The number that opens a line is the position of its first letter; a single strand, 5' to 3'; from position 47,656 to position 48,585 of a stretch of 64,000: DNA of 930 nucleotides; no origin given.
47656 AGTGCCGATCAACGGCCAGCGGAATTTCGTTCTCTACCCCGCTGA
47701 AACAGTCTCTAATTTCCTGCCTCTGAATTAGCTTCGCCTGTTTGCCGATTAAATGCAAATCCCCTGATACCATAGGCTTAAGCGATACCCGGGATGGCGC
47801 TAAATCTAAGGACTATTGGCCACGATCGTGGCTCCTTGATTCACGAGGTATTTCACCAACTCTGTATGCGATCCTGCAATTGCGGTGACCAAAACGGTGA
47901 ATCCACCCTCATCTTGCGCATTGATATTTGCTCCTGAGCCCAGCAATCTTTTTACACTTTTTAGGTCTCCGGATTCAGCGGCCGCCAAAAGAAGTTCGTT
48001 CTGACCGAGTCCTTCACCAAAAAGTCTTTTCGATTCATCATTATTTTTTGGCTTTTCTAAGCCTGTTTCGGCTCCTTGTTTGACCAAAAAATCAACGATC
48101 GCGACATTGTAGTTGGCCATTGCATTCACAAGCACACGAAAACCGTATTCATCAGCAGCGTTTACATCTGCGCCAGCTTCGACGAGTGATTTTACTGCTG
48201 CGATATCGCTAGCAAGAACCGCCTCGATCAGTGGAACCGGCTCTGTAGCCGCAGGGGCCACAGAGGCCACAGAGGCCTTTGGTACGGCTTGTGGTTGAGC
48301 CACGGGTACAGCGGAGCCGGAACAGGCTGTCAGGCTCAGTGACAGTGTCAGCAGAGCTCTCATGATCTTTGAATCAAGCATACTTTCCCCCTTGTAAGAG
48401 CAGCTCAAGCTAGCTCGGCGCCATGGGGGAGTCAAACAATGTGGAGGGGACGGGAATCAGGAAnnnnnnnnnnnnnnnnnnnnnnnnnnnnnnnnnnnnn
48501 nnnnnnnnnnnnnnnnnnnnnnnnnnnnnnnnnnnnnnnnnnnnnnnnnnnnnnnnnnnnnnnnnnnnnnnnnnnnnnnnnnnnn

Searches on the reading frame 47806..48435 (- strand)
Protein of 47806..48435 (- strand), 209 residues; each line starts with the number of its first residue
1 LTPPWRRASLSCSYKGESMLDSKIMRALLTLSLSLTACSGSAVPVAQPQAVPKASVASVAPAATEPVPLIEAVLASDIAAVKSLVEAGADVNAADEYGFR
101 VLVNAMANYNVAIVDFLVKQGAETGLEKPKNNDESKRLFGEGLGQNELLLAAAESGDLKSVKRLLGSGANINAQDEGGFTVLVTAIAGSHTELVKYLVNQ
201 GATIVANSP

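Call 45: search_protein_families(library=pfam, proteins=[window:47806-48435:-], max_evalue=0.00001)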
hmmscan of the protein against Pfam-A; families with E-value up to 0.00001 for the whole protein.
window:47806-48435:- (209 aa): 5 families
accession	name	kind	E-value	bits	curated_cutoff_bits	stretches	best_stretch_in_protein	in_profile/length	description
PF13637.12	Ank_4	-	2.7e-18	66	22.7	1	149-198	1-50/50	Ankyrin repeats (many copies)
PF12796.13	Ank_2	-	2.4e-16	60.5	27.3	1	149-202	1-53/90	Ankyrin repeats (3 copies)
PF00023.36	Ank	-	3.1e-14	52.7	21.1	0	149-175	6-32/33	Ankyrin repeat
PF13606.12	Ank_3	-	2.3e-10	40.1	22.3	0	178-204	2-28/30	Ankyrin repeat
PF13857.12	Ank_5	-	9.7e-09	35.8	27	0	168-200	6-40/56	Ankyrin repeats (many copies)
